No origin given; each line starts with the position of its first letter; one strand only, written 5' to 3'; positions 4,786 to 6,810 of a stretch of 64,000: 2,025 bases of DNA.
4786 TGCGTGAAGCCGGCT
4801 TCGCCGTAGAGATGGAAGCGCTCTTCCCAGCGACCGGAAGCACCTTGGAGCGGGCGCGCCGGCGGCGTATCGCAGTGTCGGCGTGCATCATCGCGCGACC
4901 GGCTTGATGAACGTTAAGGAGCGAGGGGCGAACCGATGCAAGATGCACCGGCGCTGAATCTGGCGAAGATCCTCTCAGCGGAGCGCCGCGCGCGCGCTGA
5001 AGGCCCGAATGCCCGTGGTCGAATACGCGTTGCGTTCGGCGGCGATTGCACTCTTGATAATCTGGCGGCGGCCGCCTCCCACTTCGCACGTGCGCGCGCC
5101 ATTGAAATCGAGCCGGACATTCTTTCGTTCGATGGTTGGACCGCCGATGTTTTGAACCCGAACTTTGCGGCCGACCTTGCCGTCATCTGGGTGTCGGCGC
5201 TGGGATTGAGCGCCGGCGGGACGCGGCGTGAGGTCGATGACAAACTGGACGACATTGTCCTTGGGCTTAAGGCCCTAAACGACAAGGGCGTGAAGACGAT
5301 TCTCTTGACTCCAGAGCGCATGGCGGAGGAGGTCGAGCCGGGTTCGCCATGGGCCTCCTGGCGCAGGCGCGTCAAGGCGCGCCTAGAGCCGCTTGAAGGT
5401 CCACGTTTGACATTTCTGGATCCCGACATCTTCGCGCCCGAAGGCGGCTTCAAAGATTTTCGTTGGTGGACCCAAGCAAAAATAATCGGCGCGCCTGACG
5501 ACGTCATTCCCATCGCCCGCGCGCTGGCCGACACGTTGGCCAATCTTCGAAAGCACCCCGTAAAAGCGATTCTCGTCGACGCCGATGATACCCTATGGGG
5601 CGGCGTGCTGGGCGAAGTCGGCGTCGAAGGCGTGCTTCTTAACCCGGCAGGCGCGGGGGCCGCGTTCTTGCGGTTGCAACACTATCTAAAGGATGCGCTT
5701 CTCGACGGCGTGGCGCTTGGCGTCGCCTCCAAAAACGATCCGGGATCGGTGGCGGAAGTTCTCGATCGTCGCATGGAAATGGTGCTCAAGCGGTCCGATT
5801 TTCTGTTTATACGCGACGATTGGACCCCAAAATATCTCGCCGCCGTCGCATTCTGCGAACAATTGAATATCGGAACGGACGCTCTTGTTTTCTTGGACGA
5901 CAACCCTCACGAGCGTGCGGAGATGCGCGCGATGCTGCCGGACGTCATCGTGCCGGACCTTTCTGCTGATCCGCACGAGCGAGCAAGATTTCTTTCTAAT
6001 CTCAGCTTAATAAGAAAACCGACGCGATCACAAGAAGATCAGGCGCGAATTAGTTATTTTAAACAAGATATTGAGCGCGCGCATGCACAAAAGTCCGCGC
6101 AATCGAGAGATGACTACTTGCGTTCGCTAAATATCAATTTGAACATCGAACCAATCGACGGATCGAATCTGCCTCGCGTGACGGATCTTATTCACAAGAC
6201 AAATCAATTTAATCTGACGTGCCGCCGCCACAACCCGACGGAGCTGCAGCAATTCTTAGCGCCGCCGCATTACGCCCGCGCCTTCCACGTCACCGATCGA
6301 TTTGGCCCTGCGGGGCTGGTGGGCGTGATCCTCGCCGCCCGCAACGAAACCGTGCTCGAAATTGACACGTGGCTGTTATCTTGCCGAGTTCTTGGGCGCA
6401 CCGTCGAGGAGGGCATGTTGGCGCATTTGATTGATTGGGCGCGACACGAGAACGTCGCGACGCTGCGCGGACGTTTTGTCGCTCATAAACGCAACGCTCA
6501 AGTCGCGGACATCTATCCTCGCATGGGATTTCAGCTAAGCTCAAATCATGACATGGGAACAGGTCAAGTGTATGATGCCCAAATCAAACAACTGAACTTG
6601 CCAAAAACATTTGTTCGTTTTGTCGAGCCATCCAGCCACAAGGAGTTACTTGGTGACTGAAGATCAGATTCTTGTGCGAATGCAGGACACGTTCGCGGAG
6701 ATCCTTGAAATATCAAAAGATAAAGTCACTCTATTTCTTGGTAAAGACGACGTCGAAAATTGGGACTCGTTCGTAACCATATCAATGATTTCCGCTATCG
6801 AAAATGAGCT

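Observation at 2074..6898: FkbH-like enzyme, ACP and hot-dog dehydratase embedded in a dideoxy-aminosugar cassette: an unusual N-acyl decoration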

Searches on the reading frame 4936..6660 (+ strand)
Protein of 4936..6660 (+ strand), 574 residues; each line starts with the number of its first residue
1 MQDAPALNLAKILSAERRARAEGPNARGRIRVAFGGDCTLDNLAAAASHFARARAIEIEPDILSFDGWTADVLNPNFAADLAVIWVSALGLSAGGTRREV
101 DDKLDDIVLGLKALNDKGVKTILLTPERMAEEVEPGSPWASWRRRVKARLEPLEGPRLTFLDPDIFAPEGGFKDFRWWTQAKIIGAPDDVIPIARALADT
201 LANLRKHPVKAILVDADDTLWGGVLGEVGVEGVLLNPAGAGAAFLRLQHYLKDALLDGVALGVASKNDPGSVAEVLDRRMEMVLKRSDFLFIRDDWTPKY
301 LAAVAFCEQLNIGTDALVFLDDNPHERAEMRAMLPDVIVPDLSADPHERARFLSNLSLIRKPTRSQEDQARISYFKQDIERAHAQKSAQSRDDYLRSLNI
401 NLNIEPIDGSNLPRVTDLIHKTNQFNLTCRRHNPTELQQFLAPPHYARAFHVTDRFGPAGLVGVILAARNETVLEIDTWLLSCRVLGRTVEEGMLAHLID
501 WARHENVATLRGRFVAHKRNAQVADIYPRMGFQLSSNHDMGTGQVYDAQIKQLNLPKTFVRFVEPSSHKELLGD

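Call 4: search_protein_families(library=pfam, proteins=[window:4936-6660:+], max_evalue=0.01)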
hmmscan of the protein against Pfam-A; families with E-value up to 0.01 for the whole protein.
window:4936-6660:+ (574 aa): 0 families

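Call 5: search_protein_families(library=ncbifam, proteins=[window:4936-6660:+], max_evalue=0.01)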
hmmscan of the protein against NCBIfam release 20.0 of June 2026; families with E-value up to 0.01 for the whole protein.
window:4936-6660:+ (574 aa): 2 families
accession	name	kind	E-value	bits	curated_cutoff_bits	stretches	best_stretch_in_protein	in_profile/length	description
TIGR01686.1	FkbH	subfamily_domain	3.9e-79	266.1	146.65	1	209-535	3-322/323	FkbH domain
TIGR01681.1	HAD-SF-IIIC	subfamily_domain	1.5e-11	45.2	35.75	1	210-332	1-130/132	HAD-IIIC family phosphatase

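Call 9: find_homologous_proteins(query=window:4936-6660:+, max_evalue=1e-10)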
Query window:4936-6660:+ (574 aa): 1047 proteins with E <= 1e-10 among 8000 candidates; the best 120 are listed.
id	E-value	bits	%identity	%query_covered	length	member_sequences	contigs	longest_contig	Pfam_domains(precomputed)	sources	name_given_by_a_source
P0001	0.0e+0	1304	100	100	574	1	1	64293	-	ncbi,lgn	-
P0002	4.4e-117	410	40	94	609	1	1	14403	-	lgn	-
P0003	2.1e-114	401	41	91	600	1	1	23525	-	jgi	jgi:FkbH-like protein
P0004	2.0e-112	395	40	91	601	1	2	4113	-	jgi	-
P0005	3.8e-110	387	41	88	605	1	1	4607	-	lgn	-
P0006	1.0e-105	373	38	88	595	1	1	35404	-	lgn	-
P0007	2.3e-104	368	36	93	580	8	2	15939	-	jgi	-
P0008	3.8e-98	348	35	94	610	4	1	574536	PF21211.4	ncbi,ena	-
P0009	4.6e-97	344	36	91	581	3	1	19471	PF00702.33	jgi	jgi:FkbH-like protein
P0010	3.3e-96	341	35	91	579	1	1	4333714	PF00702.33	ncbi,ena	-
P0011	4.0e-93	331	35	92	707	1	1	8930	PF21211.4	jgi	jgi:FkbH-like protein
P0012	3.0e-92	328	37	94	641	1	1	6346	PF21211.4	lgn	-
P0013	4.5e-92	328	34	92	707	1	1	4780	PF21211.4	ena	-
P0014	2.0e-86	309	35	97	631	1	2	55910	-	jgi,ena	-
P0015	3.2e-85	305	35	90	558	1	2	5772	-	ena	-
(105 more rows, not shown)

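Call 10: find_encoding_contigs(protein=P0001, flank=3000, max_places=3)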
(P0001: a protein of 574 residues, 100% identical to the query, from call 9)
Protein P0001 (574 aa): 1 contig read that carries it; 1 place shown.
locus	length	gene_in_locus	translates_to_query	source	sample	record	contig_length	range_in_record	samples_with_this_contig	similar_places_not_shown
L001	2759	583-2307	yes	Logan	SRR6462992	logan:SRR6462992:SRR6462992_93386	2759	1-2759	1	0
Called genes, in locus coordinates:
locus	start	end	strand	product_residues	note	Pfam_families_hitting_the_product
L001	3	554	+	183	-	?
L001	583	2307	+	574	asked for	-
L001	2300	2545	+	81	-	-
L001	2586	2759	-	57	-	?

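Call 11: find_encoding_contigs(protein=P0003, flank=10000, max_places=2)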
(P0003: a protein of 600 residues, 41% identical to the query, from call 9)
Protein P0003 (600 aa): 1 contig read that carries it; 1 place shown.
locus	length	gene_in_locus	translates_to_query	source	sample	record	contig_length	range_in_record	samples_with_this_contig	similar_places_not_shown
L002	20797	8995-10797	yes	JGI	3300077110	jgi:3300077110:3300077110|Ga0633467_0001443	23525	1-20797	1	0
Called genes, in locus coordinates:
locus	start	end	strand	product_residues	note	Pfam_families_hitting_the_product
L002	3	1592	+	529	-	?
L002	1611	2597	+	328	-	PF01408:GFO_IDH_MocA, PF02826:2-Hacid_dh_C (faint), PF02894:GFO_IDH_MocA_C, PF22725:GFO_IDH_MocA_C3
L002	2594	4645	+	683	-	PF02348:CTP_transf_3, PF12804:NTP_transf_3 (weak), PF00202:Aminotran_3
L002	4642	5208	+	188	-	PF13302:Acetyltransf_3, PF13420:Acetyltransf_4 (weak), PF00583:Acetyltransf_1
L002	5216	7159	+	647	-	PF27878:PFTS_polysacc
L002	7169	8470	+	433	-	PF16254:DUF4910, PF09940:DUF2172, PF04389:Peptidase_M28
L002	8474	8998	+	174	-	PF01575:MaoC_dehydratas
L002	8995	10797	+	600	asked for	-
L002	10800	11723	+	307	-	PF13489:Methyltransf_23, PF08241:Methyltransf_11, PF08242:Methyltransf_12, PF13649:Methyltransf_25 (weak), PF13847:Methyltransf_31 (weak)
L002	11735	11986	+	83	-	-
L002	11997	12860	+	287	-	PF02522:Antibiotic_NAT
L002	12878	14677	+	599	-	PF00664:ABC_membrane, PF00005:ABC_tran, PF02463:SMC_N (faint), PF13555:AAA_29 (faint)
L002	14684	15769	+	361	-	PF04464:Glyphos_transf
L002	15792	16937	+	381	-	PF04055:Radical_SAM, PF13186:SPASM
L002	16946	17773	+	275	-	PF13489:Methyltransf_23, PF13847:Methyltransf_31 (weak), PF08241:Methyltransf_11, PF08242:Methyltransf_12, PF13649:Methyltransf_25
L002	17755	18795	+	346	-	-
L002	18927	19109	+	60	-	PF00571:CBS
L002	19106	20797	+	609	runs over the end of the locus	-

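Call 12: find_encoding_contigs(protein=P0002, flank=10000, max_places=2)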
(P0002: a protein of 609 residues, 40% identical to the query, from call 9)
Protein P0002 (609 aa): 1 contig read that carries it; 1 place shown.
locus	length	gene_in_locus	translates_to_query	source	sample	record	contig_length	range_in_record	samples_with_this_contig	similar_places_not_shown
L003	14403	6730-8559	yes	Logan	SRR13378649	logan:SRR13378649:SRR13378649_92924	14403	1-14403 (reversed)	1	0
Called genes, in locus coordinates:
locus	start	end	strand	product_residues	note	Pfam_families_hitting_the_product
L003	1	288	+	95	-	?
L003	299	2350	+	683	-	PF02348:CTP_transf_3, PF12804:NTP_transf_3 (weak), PF00202:Aminotran_3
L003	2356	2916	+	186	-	PF13302:Acetyltransf_3, PF13420:Acetyltransf_4, PF00583:Acetyltransf_1, PF13523:Acetyltransf_8 (weak)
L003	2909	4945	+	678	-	PF27878:PFTS_polysacc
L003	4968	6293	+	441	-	PF16254:DUF4910, PF09940:DUF2172, PF04389:Peptidase_M28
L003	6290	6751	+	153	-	PF01575:MaoC_dehydratas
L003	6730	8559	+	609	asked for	-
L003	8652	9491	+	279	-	PF13489:Methyltransf_23, PF08241:Methyltransf_11, PF08242:Methyltransf_12, PF13649:Methyltransf_25, PF13847:Methyltransf_31 (weak)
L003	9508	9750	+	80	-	-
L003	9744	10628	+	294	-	PF02522:Antibiotic_NAT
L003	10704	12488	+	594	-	PF00664:ABC_membrane, PF09818:ABC_ATPase (faint), PF00005:ABC_tran, PF02463:SMC_N (faint), PF13191:AAA_16 (faint)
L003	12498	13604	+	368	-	-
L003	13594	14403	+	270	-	?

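Call 18: search_solved_structures(query=window:4936-6660:+, max_evalue=0.01, show_alignments=2)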
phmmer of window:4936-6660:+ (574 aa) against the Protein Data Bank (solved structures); distinct sequences matched with E-value up to 0.01: 1.
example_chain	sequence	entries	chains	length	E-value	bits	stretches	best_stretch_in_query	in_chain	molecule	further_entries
3slr_A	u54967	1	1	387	4.7e-28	101.3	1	182-362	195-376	uncharacterized protein BF1531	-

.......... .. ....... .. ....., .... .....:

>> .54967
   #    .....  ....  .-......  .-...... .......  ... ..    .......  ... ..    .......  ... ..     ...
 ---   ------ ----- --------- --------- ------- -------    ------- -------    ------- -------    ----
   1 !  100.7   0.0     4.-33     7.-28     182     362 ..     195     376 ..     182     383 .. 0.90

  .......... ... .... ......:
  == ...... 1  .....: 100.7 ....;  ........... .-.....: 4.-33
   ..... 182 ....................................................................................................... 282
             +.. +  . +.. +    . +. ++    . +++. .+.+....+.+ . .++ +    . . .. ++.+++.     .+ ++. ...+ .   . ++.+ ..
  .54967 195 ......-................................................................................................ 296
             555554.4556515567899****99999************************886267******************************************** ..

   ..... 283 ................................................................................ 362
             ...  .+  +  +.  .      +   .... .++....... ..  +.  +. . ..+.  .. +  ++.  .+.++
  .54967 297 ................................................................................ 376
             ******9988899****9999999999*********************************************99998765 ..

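Call 26: find_related_loci(query=window:4936-6660:+, collection=genome_contigs, flank=10000)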
Query window:4936-6660:+ (574 aa) in genome_contigs; peptide patterns used: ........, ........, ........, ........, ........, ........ (x = any residue, [..] = any of these).
518 stretches matched a pattern; 55 encode a relative of the query (tblastn E <= 1e-3); 55 distinct loci.
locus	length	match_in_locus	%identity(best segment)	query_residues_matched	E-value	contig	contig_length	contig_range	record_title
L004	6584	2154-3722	35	19-533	1e-82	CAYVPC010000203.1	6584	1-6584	MAG TPA_asm: uncultured Hyphomicrobiales bacterium isolate binchicken_co3_520 genome assembly, contig: NODE_38290_length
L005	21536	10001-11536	36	29-532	9e-82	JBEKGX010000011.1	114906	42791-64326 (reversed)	MAG: Xanthobacteraceae bacterium isolate SPRUCE 263 SPRUCE_263_11, whole genome shotgun sequence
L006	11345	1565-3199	32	31-570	3e-76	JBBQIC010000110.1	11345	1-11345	MAG: Chloroflexia bacterium isolate Co_metawrap_852 Cmw_852_k141_13590133_length_11345_cov_16.2895, whole genome shotgun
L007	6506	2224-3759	33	60-561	9e-76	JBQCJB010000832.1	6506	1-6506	MAG: Aureliella sp. isolate bin901 k141_1347716, whole genome shotgun sequence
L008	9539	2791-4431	33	29-567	1e-75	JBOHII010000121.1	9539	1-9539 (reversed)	MAG: Pseudolabrys sp. isolate TC-S_metawrap_bin.226 k127_4587106, whole genome shotgun sequence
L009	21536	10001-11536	35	29-532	6e-76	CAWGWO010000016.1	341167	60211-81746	MAG: uncultured Alphaproteobacteria bacterium isolate MFD04434.bin.1.191 genome assembly, contig: contig_48618, whole ge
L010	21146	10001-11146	38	156-533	4e-75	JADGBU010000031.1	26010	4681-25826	MAG: Magnetococcales bacterium isolate nW5bin3 nW5_bin3_NODE_195_length_26010_cov_6.820805, whole genome shotgun sequenc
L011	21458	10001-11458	32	58-532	3e-75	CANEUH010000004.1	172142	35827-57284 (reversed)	MAG: Bacteriovoracaceae bacterium isolate CE-Oct18-61 genome assembly, contig: CE-Oct18-C15, whole genome shotgun sequen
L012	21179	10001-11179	38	156-543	1e-74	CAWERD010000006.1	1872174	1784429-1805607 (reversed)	MAG: Vicinamibacterales bacterium isolate MFD09212.bin.1.144 genome assembly, contig: contig_7172, whole genome shotgun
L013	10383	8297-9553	36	129-542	7e-75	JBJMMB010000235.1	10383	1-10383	MAG: Chloroflexia bacterium isolate H1_18_all_fractions_metab_maxb_101_63_9 k255_3595009, whole genome shotgun sequence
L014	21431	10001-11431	34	65-533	2e-74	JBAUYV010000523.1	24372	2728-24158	MAG: Xanthobacteraceae bacterium isolate MFD06940_ilm_asm_bin18 k127_259117, whole genome shotgun sequence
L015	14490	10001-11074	40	172-527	1e-69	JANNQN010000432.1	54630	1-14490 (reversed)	MAG: Planctomycetia bacterium isolate SOY_31_metabat_442_sub SOY_31_k141_1217356, whole genome shotgun sequence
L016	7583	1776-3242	32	59-542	8e-69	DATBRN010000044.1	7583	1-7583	MAG TPA_asm: Pyrinomonadaceae bacterium isolate SMAG_U4130 k141_1743537, whole genome shotgun sequence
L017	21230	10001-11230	35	156-561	2e-67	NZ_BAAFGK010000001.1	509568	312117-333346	Candidatus Magnetaquiglobus chichijimensis isolate FCR-1 contig_1, whole genome shotgun sequence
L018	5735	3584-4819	35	156-563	7e-68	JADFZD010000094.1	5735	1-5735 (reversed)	MAG: Magnetococcales bacterium isolate nHA4bin8 nHA4_bin8_NODE_94_length_5735_cov_1.902439, whole genome shotgun sequenc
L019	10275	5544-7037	30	58-545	3e-66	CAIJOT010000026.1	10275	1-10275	MAG: uncultured delta proteobacterium isolate AlinenSediments_bin-2384 genome assembly, contig: bin-2384:026/342, whole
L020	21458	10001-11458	29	57-532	8e-65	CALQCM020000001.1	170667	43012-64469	MAG: Chitinophaga pinensis isolate HRS-HS12-bin-37 genome assembly, contig: HRSG-H12-C38, whole genome shotgun sequence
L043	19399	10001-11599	27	17-543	2e-60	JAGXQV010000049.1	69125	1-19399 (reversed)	MAG: Sulfuricella sp. isolate CROMO_A_6 c_000000282740, whole genome shotgun sequence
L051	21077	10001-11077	35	196-564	2e-53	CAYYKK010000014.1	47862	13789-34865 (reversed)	MAG TPA_asm: uncultured Polyangiaceae bacterium isolate binchicken_co284_169 genome assembly, contig: NODE_1024_length_4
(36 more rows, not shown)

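Call 35: search_protein_families(library=pfam, proteins=[L011:8727-9824:+, L011:8060-8305:+, L011:11544-12212:+, L011:12224-13177:+, L011:13186-14343:+, L011:17117-18121:+, L043:8856-9944:+, L043:11783-12862:+, L043:13500-14549:+, L020:8736-9824:+], max_evalue=0.001)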
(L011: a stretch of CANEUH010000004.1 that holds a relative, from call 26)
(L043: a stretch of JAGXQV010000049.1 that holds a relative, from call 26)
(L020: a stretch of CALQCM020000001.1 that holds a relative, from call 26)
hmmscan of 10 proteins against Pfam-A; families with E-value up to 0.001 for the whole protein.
L011:8727-9824:+ (365 aa): 1 family
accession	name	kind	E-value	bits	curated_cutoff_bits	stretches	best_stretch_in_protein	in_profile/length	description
PF13527.13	Acetyltransf_9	-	1.8e-05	25.1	25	1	43-109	33-100/127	Acetyltransferase (GNAT) domain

L011:8060-8305:+ (81 aa): 0 families

L011:11544-12212:+ (222 aa): 1 family
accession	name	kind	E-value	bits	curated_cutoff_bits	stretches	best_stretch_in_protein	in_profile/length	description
PF00132.30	Hexapep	-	1.6e-07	31.1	27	1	160-189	5-34/36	Bacterial transferase hexapeptide (six repeats)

L011:12224-13177:+ (317 aa): 1 family
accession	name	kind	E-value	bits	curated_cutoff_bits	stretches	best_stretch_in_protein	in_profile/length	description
PF01408.29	GFO_IDH_MocA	-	1.1e-05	26.6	24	1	2-110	1-100/120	Oxidoreductase family, NAD-binding Rossmann fold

L011:13186-14343:+ (385 aa): 1 family
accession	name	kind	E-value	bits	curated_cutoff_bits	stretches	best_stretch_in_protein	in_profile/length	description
PF04464.20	Glyphos_transf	-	2.3e-05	24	22.1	1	241-312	227-294/367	CDP-Glycerol:Poly(glycerophosphate) glycerophosphotransferase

L011:17117-18121:+ (334 aa): 2 families
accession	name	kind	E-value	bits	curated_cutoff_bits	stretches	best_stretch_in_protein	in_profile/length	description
PF03102.20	NeuB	-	2.8e-97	325.3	22.1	1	24-266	1-241/241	NeuB family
PF08666.17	SAF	-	1.1e-06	29.5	21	1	281-333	2-58/63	SAF domain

L043:8856-9944:+ (362 aa): 0 families

L043:11783-12862:+ (359 aa): 2 families
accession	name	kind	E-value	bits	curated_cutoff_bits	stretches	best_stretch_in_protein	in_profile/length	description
PF03102.20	NeuB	-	5.1e-97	324.5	22.1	1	25-289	1-239/241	NeuB family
PF08666.17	SAF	-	1.9e-07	32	21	1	306-350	2-50/63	SAF domain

L043:13500-14549:+ (349 aa): 3 families
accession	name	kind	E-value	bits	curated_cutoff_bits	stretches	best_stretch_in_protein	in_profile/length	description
PF00483.29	NTP_transferase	-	7e-42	144.1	21.2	1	122-345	2-243/245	Nucleotidyl transferase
PF00571.33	CBS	-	1.3e-09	38.7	24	1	9-53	12-56/57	CBS domain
PF12804.13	NTP_transf_3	-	6.4e-09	36.6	27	1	122-258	1-130/160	MobA-like NTP transferase domain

L020:8736-9824:+ (362 aa): 0 families

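Call 37: find_homologous_proteins(query=L019:5358-7082:+, max_evalue=1e-20)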
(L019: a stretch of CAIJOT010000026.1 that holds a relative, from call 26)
Query L019:5358-7082:+ (574 aa): 6281 proteins with E <= 1e-20 among 8000 candidates; the best 120 are listed.
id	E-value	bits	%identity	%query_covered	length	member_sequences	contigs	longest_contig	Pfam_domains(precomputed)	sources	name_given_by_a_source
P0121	0.0e+0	1275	98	100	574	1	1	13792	PF21211.4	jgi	jgi:FkbH-like protein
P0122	0.0e+0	1174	90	100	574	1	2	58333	PF21211.4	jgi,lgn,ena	-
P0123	0.0e+0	1115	86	99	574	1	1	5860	PF21211.4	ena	-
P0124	0.0e+0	1102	84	99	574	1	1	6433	PF21211.4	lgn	-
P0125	0.0e+0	1098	82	100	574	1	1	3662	PF21211.4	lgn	-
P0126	0.0e+0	1096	83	100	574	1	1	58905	PF21211.4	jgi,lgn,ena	-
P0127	0.0e+0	1068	83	95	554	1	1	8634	PF21211.4,PF00702.33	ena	-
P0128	0.0e+0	1065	80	100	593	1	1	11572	PF21211.4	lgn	-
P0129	0.0e+0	1051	80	100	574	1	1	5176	PF21211.4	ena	-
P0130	0.0e+0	1010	77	99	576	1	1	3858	PF21211.4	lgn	-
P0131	2.2e-297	1005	77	99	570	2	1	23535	PF21211.4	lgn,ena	-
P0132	9.9e-291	983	75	99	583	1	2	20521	PF21211.4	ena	-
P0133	2.4e-288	976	74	99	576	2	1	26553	PF21211.4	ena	-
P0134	1.2e-287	973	74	99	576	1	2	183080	PF21211.4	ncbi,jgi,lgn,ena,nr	ncbi:MAG: HAD-IIIC family phosphatase [Sulfuricella sp.]|nr:HAD-IIIC family phosphatase [Sulfuricell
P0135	4.3e-285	965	73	99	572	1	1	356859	PF21211.4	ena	-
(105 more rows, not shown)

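Call 39: search_dna_similar(query=window:4936-6660:+, collection=plasmids, mode=protein, max_rows=25)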
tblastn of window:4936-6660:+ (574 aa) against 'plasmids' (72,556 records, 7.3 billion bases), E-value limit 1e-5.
Records with a match: 204; places in all: 207; records where one place covers at least 80% of the query: 0.
Best place of each record, by identity: <60% 204.
By first word of the organism name: Bacillus 52; Sinorhizobium 40; Streptomyces 38; Ralstonia 15; Clostridium 13; Rhodococcus 5; Rhizobium 5; Nocardia 3; Erwinia 2; Methylosinus 2; and 25 more.
By predicted mobility (MOB-suite, as given by PLSDB): non-mobilizable 125; mobilizable 74; conjugative 5.
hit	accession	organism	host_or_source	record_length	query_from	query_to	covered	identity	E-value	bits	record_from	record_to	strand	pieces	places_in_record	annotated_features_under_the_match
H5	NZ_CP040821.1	Paroceanicella profunda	Cell culture,Deep seawater from Mariana ...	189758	172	532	63%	37.5%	2e-48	189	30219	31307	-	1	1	HAD-IIIC family phosphatase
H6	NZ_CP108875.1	Streptomyces sp. NBC_00826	-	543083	140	532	68%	33.8%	2e-44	176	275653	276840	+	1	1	HAD-IIIC family phosphatase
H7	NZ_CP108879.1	Streptomyces sp. NBC_00822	-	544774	140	532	68%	33.8%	2e-44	176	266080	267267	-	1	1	HAD-IIIC family phosphatase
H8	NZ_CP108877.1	Streptomyces sp. NBC_00825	-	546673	140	532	68%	33.8%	2e-44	176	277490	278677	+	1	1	HAD-IIIC family phosphatase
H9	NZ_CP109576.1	Streptomyces sp. NBC_01369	-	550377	140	532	68%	33.8%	2e-44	176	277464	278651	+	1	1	HAD-IIIC family phosphatase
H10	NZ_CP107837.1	Streptomyces sp. NBC_00523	-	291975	140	532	68%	33.5%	3e-41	167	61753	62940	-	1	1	HAD-IIIC family phosphatase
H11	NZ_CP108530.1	Streptomyces sp. NBC_01224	-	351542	79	521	77%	29.2%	2e-29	132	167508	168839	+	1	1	HAD-IIIC family phosphatase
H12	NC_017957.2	Tistrella mobilis KA081020-065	-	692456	160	532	65%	34.3%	8e-41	166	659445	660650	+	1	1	HAD-IIIC family phosphatase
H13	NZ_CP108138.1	Streptomyces sp. NBC_00184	-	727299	201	542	60%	37.2%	4e-48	188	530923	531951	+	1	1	HAD-IIIC family phosphatase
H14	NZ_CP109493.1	Streptomyces sp. NBC_01435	-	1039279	157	545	68%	32.6%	7e-43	172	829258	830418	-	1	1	record has no annotation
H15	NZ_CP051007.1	Streptomyces griseofuscus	-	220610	79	521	77%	28.5%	1e-29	132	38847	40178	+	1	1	HAD-IIIC family phosphatase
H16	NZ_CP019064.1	Rahnella sikkimica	bacteria,soil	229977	160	532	65%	33.7%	1e-42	171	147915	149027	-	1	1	HAD-IIIC family phosphatase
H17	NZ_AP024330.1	Erwinia rhapontici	Brassica rapa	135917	160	532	65%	33.7%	4e-42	170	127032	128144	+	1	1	HAD-IIIC family phosphatase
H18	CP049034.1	Rhodobacteraceae bacterium SC52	Apostichopus japonicus,pure ...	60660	171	532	63%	34.6%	9e-44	175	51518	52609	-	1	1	HAD-IIIC family phosphatase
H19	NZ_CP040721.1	Rhodococcus pyridinivorans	prokaryote,Quinoline-degrading ...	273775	193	531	59%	36.8%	4e-33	143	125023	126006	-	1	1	type I polyketide synthase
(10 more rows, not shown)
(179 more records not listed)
